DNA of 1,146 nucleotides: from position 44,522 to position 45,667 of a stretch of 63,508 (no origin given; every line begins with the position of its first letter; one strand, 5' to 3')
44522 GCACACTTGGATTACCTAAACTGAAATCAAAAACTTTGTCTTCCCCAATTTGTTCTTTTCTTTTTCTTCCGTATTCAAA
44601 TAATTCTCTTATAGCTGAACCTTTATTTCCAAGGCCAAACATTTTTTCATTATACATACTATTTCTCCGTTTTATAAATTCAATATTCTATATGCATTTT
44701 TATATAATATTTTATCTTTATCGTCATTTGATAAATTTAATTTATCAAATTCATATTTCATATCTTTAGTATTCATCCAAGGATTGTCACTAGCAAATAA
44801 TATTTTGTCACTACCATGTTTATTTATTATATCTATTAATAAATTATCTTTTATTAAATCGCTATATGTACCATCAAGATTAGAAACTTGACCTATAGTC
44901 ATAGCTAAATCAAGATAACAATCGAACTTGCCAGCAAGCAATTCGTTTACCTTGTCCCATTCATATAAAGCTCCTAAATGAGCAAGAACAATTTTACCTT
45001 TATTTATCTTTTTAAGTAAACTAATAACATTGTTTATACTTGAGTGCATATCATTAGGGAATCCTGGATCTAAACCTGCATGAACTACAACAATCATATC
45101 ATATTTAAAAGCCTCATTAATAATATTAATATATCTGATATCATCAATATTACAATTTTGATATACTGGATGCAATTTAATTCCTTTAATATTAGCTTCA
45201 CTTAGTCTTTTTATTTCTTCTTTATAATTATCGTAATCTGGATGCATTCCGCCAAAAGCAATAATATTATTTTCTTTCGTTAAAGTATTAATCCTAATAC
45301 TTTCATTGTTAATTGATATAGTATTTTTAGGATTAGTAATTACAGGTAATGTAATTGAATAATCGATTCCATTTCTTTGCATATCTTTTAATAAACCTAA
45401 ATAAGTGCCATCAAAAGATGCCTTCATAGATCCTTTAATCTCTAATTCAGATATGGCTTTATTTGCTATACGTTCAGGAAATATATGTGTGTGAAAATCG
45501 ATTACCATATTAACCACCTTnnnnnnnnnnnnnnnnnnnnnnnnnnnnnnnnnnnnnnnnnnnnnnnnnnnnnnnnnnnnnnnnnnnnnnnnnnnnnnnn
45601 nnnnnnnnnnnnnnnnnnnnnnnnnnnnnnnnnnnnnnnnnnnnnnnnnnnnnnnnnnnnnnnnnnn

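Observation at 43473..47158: Non-canonical T-box cargo: aryl/acyl-CoA ligase + Amidohydro_2 enzyme + aminotransferase as a candidate tyrosine-supply pathway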

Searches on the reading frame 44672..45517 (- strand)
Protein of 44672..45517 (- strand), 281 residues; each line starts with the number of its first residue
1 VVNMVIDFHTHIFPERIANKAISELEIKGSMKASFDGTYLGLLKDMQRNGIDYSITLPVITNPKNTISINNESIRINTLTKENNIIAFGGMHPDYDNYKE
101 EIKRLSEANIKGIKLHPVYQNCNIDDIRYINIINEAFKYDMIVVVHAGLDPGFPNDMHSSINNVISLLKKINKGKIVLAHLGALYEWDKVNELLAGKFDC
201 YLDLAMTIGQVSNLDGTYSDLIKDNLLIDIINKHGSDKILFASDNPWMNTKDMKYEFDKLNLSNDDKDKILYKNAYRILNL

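Call 5: search_protein_families(library=pfam, proteins=[window:44672-45517:-])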
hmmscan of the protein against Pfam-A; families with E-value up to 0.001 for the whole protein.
window:44672-45517:- (281 aa): 1 family
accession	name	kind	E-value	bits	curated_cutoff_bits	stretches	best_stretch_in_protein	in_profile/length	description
PF04909.20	Amidohydro_2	-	5.5e-19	69.5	26.4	1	6-281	1-289/289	Amidohydrolase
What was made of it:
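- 44672..45508 (-): Amidohydro_2 TIM-barrel metalloenzyme, 278 aa from the ATG (a GTG at 45517 is also open). The reaction it catalyses is unknown. Call 5: PF04909.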

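Call 6: search_protein_families(library=ncbifam, proteins=[window:44672-45517:-])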
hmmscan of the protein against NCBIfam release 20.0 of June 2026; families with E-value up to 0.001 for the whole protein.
window:44672-45517:- (281 aa): 0 families

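Call 7: find_homologous_proteins(query=window:44672-45517:-)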
Query window:44672-45517:- (281 aa): 2579 proteins with E <= 0.001 among 4098 candidates; the best 120 are listed.
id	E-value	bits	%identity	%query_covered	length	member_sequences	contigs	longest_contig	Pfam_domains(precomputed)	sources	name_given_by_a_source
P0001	2.7e-180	616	100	99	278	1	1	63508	PF04909.21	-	-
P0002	1.8e-82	295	51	100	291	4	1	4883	PF04909.21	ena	-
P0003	6.9e-82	293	52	100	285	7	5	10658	PF04909.21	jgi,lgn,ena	jgi:hypothetical protein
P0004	2.1e-80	288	52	99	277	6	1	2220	PF04909.21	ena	-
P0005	2.7e-80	288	51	98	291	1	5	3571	PF04909.21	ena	-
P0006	7.9e-80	287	51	99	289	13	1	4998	PF04909.21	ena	-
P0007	1.4e-79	286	52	99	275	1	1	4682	PF04909.21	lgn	-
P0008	2.8e-78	281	49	100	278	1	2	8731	PF04909.21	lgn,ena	-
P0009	1.6e-76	276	50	99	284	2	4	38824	PF04909.21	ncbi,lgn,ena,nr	ncbi:amidohydrolase family protein [bacterium]|nr:amidohydrolase family protein [bacterium]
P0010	8.1e-76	273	47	99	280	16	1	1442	PF04909.21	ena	-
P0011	2.5e-74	268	48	99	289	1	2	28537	PF04909.21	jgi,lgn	-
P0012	2.2e-73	265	47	99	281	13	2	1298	PF04909.21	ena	-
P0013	3.1e-72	262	46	99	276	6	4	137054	PF04909.21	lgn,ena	-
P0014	2.8e-71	258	45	99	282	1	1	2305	PF04909.21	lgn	-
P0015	5.6e-71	257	47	99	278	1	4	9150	PF04909.21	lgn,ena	-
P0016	5.7e-71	257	47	99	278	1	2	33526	PF04909.21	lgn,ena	-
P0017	6.6e-71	257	46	99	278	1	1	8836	PF04909.21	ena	-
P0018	1.8e-70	256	45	99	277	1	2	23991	PF04909.21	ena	-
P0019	2.3e-70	255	47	99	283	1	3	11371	PF04909.21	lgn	-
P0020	2.6e-70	255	47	99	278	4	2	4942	PF04909.21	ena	-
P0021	3.5e-70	255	47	99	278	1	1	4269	PF04909.21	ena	-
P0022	5.3e-70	254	46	99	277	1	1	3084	PF04909.21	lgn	-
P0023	5.4e-70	254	46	99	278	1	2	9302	PF04909.21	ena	-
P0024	8.3e-70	254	47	99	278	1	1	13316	PF04909.21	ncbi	-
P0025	8.8e-70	254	48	99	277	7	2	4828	PF04909.21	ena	-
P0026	1.0e-69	253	46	99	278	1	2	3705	PF04909.21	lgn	-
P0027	1.3e-69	253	46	99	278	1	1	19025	PF04909.21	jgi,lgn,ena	-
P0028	1.8e-69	253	48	99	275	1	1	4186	PF01026.28,PF04909.21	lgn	-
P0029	2.7e-69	252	46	99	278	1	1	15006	PF04909.21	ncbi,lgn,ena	-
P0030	2.8e-69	252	46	99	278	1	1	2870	PF04909.21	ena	-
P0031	3.3e-69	252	46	99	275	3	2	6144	PF04909.21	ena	-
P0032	3.5e-69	252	46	99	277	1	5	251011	PF04909.21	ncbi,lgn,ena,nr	ncbi:MAG: amidohydrolase family protein [Acholeplasmatales bacterium]|nr:amidohydrolase family prote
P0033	3.7e-69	252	45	99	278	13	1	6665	PF04909.21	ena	-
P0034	1.2e-68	250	47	99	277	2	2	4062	PF04909.21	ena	-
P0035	1.9e-68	249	46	99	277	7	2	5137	PF04909.21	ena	-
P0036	2.2e-68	249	44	99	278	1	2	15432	PF04909.21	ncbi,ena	-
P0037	2.6e-68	249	44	99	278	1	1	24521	PF04909.21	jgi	-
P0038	4.7e-68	248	44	99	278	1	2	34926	PF04909.21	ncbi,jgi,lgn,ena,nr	ncbi:MAG: hypothetical protein E7338_05410 [Clostridiales bacterium]|nr:hypothetical protein [Clostr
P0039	4.8e-68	248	44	99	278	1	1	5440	PF04909.21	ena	-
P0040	5.4e-68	248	46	99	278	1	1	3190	PF04909.21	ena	-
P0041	5.7e-68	248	44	99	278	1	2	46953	PF04909.21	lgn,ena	-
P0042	6.3e-68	247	46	99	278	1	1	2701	PF04909.21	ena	-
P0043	7.4e-68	247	48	99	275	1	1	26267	PF04909.21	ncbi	ncbi:MAG: amidohydrolase family protein [Anaeroplasma sp.]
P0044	8.3e-68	247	45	99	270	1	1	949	PF04909.21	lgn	-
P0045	9.1e-68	247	46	99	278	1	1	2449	PF04909.21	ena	-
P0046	1.2e-67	247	43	99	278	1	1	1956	PF04909.21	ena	-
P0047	1.2e-67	247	43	99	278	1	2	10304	PF04909.21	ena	-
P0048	1.3e-67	246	45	99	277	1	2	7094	PF04909.21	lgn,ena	-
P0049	1.7e-67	246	43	99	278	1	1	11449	PF04909.21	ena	-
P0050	1.8e-67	246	43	99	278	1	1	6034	PF04909.21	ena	-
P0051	2.2e-67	246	45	99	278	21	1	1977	PF04909.21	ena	-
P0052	2.2e-67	246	46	99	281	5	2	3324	PF04909.21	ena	-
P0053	2.3e-67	246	47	99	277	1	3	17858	PF04909.21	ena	-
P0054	2.4e-67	246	43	99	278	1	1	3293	PF04909.21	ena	-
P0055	2.4e-67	246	43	99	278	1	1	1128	PF04909.21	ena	-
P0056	2.5e-67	246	43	99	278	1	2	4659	PF04909.21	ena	-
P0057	2.9e-67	245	46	99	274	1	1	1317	PF04909.21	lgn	-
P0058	3.7e-67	245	43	99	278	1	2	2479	PF04909.21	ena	-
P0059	4.2e-67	245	43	99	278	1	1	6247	PF04909.21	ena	-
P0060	5.5e-67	244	42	99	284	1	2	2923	PF01026.28,PF04909.21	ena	-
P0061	5.7e-67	244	45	99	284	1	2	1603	PF04909.21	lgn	-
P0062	5.9e-67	244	44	99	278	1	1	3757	PF01026.28,PF04909.21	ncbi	-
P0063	6.8e-67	244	46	99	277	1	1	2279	PF04909.21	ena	-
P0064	8.6e-67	244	47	99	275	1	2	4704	PF04909.21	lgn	-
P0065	9.0e-67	244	47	99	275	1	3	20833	PF04909.21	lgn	-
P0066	9.9e-67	244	47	99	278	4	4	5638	PF04909.21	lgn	-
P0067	1.1e-66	243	45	99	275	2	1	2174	PF04909.21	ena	-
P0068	1.1e-66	243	47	99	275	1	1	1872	PF01026.28,PF04909.21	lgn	-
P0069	1.2e-66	243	44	99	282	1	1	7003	PF04909.21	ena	-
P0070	1.2e-66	243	47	99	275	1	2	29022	PF04909.21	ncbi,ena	-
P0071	1.5e-66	243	43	99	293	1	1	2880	PF04909.21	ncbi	-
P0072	1.5e-66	243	47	99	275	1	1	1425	PF04909.21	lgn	-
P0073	1.7e-66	243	47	99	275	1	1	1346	PF04909.21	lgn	-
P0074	2.0e-66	243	48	99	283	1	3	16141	PF04909.21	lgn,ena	-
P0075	2.0e-66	243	47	99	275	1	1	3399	PF04909.21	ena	-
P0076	2.1e-66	242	45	99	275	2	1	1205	PF04909.21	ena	-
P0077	2.8e-66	242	44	99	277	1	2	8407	PF04909.21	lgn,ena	-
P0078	3.2e-66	242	43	99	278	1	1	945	PF04909.21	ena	-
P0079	4.4e-66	241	42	98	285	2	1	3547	PF04909.21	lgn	-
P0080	4.6e-66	241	43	99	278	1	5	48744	PF01026.28,PF04909.21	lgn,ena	-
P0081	6.9e-66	241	44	99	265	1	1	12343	PF04909.21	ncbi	-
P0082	1.0e-65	240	45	99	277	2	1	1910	PF04909.21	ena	-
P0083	1.1e-65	240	46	99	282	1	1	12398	PF04909.21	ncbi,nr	ncbi:MAG: amidohydrolase family protein [Acholeplasmatales bacterium]|nr:amidohydrolase family prote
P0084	1.1e-65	240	42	99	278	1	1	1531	PF04909.21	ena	-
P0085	1.1e-65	240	46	99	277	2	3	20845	PF04909.21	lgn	-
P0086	1.4e-65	240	46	99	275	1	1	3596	PF04909.21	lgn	-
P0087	1.9e-65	239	43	99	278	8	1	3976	PF04909.21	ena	-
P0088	2.1e-65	239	44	99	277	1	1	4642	PF04909.21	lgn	-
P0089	2.6e-65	239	42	98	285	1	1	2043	PF04909.21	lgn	-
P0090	3.7e-65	238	42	99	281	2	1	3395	PF04909.21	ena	-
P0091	3.9e-65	238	39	99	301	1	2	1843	PF04909.21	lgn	-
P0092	4.2e-65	238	43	99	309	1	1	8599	PF04909.21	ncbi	-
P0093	4.2e-65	238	42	98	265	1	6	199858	PF04909.21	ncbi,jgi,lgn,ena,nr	ncbi:MAG: metal-dependent hydrolase [Lachnospiraceae bacterium]|nr:metal-dependent hydrolase [Lachno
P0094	5.0e-65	238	45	99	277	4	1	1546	PF04909.21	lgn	-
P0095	5.1e-65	238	45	99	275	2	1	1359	PF04909.21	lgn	-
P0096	5.1e-65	238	47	99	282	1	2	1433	PF04909.21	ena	-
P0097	7.3e-65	237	41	99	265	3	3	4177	PF04909.21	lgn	-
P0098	9.0e-65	237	44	99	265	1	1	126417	PF01026.28,PF04909.21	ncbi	-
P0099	1.5e-64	236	43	99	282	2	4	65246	PF04909.21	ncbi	-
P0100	1.6e-64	236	42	99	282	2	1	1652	PF04909.21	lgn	-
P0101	1.6e-64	236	43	99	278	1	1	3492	PF04909.21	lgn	-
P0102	2.0e-64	236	45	99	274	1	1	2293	PF04909.21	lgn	-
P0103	2.1e-64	236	44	99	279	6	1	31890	PF04909.21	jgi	jgi:predicted TIM-barrel fold metal-dependent hydrolase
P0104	2.9e-64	235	46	99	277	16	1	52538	PF04909.21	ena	-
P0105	3.2e-64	235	43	99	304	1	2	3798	PF04909.21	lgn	-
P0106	5.9e-64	234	44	99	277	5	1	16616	PF01026.28,PF04909.21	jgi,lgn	-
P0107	5.9e-64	234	44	99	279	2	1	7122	PF04909.21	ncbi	-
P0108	6.2e-64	234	42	98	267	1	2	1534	PF01026.28,PF04909.21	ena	-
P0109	6.5e-64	234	41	99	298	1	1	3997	PF04909.21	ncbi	-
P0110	1.3e-63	233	43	99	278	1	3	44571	PF04909.21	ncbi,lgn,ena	-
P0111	1.4e-63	233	44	99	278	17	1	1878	PF04909.21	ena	-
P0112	1.6e-63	233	45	99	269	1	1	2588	PF01026.28,PF04909.21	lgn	-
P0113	1.8e-63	233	42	99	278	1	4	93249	PF04909.21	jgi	-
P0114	2.0e-63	233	44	99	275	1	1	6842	PF04909.21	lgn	-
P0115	2.1e-63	233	42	99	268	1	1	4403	PF04909.21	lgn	-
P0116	2.3e-63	232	43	99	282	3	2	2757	PF04909.21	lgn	-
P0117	2.4e-63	232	41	99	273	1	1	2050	PF04909.21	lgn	-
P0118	2.5e-63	232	42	99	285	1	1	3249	PF04909.21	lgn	-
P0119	2.6e-63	232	43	100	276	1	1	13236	PF01026.28,PF04909.21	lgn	-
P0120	2.6e-63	232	42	99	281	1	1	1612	PF01026.28,PF04909.21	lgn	-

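Call 10: find_related_loci(query=A1, collection=genome_contigs, flank=8000)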
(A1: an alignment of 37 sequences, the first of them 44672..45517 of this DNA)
Query A1 (281 aa) in genome_contigs; peptide patterns used: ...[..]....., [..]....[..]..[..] (x = any residue, [..] = any of these).
600 stretches matched a pattern (row limit reached: there are more); 522 encode a relative of the query (tblastn E <= 1e-3); the best 80 are kept; 80 distinct loci.
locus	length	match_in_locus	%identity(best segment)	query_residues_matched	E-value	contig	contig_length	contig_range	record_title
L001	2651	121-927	40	3-281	2e-73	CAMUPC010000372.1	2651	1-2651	MAG TPA_asm: uncultured Eubacterium sp. isolate SRR14038236_bin.36_metawrap_v1.3_MAG genome assembly, contig: NODE.37898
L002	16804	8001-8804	39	4-281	6e-71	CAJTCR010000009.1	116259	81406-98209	Eubacteriaceae bacterium isolate B36_36_MI_H genome assembly, contig: MGBC000105.9, whole genome shotgun sequence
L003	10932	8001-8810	41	4-280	5e-70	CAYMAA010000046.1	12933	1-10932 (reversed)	MAG TPA_asm: uncultured Lachnospiraceae bacterium isolate SRP222994_co1_86 genome assembly, contig: NODE_10218_length_12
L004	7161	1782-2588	43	3-280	7e-70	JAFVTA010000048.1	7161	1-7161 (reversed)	MAG: Clostridia bacterium isolate RGIG5368 Sheep_Colon-3__c416197, whole genome shotgun sequence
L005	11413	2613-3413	41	4-280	2e-69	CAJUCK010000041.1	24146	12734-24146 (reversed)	MAG TPA_asm: uncultured Lachnospiraceae bacterium isolate MGBC117436 genome assembly, contig: MGBC117436.41, whole genom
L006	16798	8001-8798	40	3-281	5e-69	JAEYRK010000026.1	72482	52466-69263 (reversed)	MAG: Bacillota bacterium isolate OH_CBB_57 k127_1213456, whole genome shotgun sequence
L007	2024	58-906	40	3-281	6e-71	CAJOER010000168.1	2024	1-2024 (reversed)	uncultured Eubacterium sp. isolate Red_deer_2_mag_128 genome assembly, contig: scaffold_99391, whole genome shotgun sequ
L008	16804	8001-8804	39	4-281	9e-69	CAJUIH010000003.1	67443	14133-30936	MAG TPA_asm: uncultured Eubacterium sp. isolate MGBC139512 genome assembly, contig: MGBC139512.3, whole genome shotgun s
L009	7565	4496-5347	38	2-281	9e-69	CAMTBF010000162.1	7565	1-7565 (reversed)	MAG TPA_asm: uncultured Lachnospiraceae bacterium isolate SRR12358617_bin.51_metawrap_v1.3_MAG genome assembly, contig:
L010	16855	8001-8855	37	1-281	3e-68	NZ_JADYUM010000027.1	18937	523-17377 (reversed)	Pseudoflavonifractor phocaeensis strain An858 An858_NODE_27_length_18937_cov_31.010602_pilon, whole genome shotgun seque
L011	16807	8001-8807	38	2-280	5e-68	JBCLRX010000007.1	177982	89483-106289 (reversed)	Lachnospiraceae bacterium 29-84 voucher GPTB0079 scaffold7, whole genome shotgun sequence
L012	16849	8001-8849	38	3-281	1e-67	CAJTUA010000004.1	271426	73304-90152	MAG TPA_asm: uncultured Lachnospiraceae bacterium isolate MGBC105279 genome assembly, contig: MGBC105279.4, whole genome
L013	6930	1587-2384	40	2-280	1e-67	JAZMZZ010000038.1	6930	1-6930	MAG: Lachnospiraceae bacterium isolate T1900044748_TS20190414.MAGScoT_cleanbin_000123 SGB_2149_k141_954141, whole genome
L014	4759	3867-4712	39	5-281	2e-67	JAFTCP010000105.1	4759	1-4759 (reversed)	MAG: Synergistaceae bacterium isolate RGIG3696 Goat_Rumen.Co__c1393170, whole genome shotgun sequence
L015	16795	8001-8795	40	1-281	3e-67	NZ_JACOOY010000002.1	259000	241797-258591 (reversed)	Dorea hominis strain NSJ-36 YM-YCFA-11_ctg002, whole genome shotgun sequence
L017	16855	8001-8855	38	2-281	5e-67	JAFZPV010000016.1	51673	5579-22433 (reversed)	MAG: Clostridia bacterium isolate RGIG7988 Water_buffalos_Rumen-1__c271838, whole genome shotgun sequence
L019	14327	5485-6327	39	5-280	1e-66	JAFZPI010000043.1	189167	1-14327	MAG: Clostridia bacterium isolate RGIG7975 Water_buffalos_Rumen-1__c1185741, whole genome shotgun sequence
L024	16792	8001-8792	41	4-280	2e-66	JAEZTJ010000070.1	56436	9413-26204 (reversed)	MAG: Bacillota bacterium isolate OH_PDB_44 k127_928201, whole genome shotgun sequence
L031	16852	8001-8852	38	3-280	6e-65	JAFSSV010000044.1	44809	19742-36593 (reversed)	MAG: Synergistaceae bacterium isolate RGIG3442 Goat_Rumen.Co__c543239, whole genome shotgun sequence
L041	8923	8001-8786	37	4-281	8e-64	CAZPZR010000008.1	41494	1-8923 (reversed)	MAG TPA_asm: uncultured Lachnospiraceae bacterium isolate SRP350583_co2_16 genome assembly, contig: NODE_1156_length_414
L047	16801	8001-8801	39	2-281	4e-63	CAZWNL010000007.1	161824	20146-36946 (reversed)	MAG TPA_asm: uncultured Bacteroides sp. isolate SRP199465_co2_478 genome assembly, contig: NODE_83_length_161824_cov_29.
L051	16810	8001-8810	38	3-281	8e-63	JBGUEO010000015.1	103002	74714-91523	MAG: Velocimicrobium sp. isolate DXN-04 NODE_85_length_103002_cov_16.684750, whole genome shotgun sequence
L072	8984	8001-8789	36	3-281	8e-61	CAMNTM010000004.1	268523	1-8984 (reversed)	MAG: uncultured Lachnospiraceae bacterium isolate SRR19792994_bin.13_metawrap_v1.3_MAG genome assembly, contig: ERZ12290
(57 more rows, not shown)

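Call 14: find_encoding_contigs(protein=P0009, flank=8000, max_places=3)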
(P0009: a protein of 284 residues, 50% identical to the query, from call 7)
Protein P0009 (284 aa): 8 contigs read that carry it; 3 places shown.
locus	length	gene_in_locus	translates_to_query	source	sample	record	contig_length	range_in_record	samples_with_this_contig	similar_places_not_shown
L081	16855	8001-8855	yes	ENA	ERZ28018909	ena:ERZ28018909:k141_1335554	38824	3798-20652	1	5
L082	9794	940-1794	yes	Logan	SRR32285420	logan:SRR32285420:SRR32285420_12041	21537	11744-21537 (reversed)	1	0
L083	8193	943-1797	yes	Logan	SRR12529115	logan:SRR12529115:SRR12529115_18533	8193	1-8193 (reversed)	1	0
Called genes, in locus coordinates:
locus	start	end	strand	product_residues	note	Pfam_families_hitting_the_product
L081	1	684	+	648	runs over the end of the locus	PF02837:Glyco_hydro_2_N, PF22666:Glyco_hydro_2_N2, PF00703:Glyco_hydro_2, PF02836:Glyco_hydro_2_C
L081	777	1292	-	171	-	-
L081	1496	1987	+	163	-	-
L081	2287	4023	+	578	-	PF01855:POR_N, PF02775:TPP_enzyme_C, PF14697:Fer4_21 (faint), PF12797:Fer4_2 (faint), PF00037:Fer4 (weak), PF12837:Fer4_6 (weak)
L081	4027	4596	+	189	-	PF01558:POR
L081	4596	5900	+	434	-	PF04443:LuxE (faint), PF00501:AMP-binding, PF14535:AMP-binding_C_2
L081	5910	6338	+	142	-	PF01842:ACT (faint), PF19571:ACT_8, PF22629:ACT_AHAS_ss (faint)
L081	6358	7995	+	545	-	PF00501:AMP-binding, PF13193:AMP-binding_C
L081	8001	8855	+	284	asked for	PF04909:Amidohydro_2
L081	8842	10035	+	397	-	PF00155:Aminotran_1_2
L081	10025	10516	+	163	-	-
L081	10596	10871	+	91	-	PF00886:Ribosomal_S16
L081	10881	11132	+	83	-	PF13083:KH_KhpA-B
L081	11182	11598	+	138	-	PF04463:2-thiour_desulf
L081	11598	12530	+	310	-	PF07456:Hpre_diP_synt_I, PF07009:NusG_II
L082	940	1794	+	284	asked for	PF04909:Amidohydro_2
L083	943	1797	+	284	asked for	PF04909:Amidohydro_2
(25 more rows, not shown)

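Call 15: find_encoding_contigs(protein=P0032, flank=8000, max_places=2)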
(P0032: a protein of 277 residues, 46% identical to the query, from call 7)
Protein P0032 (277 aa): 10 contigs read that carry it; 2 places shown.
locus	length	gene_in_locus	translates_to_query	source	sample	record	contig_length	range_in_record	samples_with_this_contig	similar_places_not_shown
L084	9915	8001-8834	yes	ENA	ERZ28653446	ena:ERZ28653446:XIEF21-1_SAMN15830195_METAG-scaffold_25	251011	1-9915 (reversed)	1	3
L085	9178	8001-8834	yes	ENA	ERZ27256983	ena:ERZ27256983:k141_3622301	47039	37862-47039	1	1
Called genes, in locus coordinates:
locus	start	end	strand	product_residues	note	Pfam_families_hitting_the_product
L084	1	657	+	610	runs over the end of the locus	PF00890:FAD_binding_2 (faint), PF01134:GIDA, PF07992:Pyr_redox_2 (weak), PF12831:FAD_oxidored (faint), PF21680:GIDA_C_1st, PF13932:SAM_GIDA_C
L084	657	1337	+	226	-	PF02527:GidB, PF13847:Methyltransf_31, PF13649:Methyltransf_25 (weak)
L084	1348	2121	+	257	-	PF00142:Fer4_NifH, PF01656:CbiA, PF02374:ArsA_ATPase, PF06564:CBP_BcsQ, PF09140:MipZ, PF10609:ParA, PF13614:AAA_31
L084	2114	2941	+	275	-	PF02195:ParB_N, PF17762:HTH_ParB, PF01381:HTH_3 (weak)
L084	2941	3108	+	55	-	PF06107:DUF951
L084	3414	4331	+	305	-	-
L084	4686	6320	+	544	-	PF00501:AMP-binding, PF13193:AMP-binding_C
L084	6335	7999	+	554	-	PF00474:SSF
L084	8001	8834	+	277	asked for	PF04909:Amidohydro_2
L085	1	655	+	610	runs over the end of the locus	PF00890:FAD_binding_2 (faint), PF01134:GIDA, PF07992:Pyr_redox_2 (weak), PF12831:FAD_oxidored (faint), PF21680:GIDA_C_1st, PF13932:SAM_GIDA_C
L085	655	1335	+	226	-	PF02527:GidB, PF13847:Methyltransf_31, PF13649:Methyltransf_25 (weak)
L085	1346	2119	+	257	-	PF00142:Fer4_NifH, PF01656:CbiA, PF02374:ArsA_ATPase, PF06564:CBP_BcsQ, PF09140:MipZ, PF10609:ParA, PF13614:AAA_31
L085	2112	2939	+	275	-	PF02195:ParB_N, PF17762:HTH_ParB, PF01381:HTH_3 (weak)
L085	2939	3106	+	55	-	PF06107:DUF951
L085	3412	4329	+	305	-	-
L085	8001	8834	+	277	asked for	PF04909:Amidohydro_2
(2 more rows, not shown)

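Call 18: find_encoding_contigs(protein=P0013, flank=8000, max_places=2)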
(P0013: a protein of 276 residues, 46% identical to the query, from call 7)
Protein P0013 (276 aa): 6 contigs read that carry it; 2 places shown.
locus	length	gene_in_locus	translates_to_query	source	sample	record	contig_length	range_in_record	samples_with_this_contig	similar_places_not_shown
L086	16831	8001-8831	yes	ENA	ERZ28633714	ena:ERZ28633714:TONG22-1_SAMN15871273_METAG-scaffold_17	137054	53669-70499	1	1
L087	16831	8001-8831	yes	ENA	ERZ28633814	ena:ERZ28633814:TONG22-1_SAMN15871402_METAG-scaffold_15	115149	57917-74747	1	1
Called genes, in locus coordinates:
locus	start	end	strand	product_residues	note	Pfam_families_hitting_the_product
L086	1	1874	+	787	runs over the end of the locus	PF00122:E1-E2_ATPase, PF00702:Hydrolase, PF13246:Cation_ATPase, PF00689:Cation_ATPase_C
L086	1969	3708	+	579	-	PF01855:POR_N, PF02775:TPP_enzyme_C, PF12797:Fer4_2 (faint), PF13237:Fer4_10 (weak), PF14697:Fer4_21 (weak), PF00037:Fer4, PF12837:Fer4_6 (weak)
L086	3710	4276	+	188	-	PF01558:POR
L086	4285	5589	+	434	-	PF00501:AMP-binding, PF14535:AMP-binding_C_2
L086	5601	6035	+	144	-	PF01842:ACT (faint), PF19571:ACT_8, PF22629:ACT_AHAS_ss (faint)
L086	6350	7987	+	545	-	PF00501:AMP-binding, PF13193:AMP-binding_C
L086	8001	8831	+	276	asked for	PF04909:Amidohydro_2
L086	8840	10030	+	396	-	PF00155:Aminotran_1_2, PF01053:Cys_Met_Meta_PP (weak), PF01041:DegT_DnrJ_EryC1 (weak)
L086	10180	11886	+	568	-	PF02734:Dak2, PF21645:FakA-like_M, PF13684:FakA-like_C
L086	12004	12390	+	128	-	PF00226:DnaJ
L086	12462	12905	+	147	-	PF01957:NfeD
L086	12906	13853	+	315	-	PF01145:Band_7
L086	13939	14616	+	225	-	PF13560:HTH_31, PF01381:HTH_3, PF12844:HTH_19, PF13443:HTH_26 (weak)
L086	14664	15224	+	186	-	PF01467:CTP_transf_like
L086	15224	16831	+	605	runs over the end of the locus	PF02540:NAD_synthase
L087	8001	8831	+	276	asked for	PF04909:Amidohydro_2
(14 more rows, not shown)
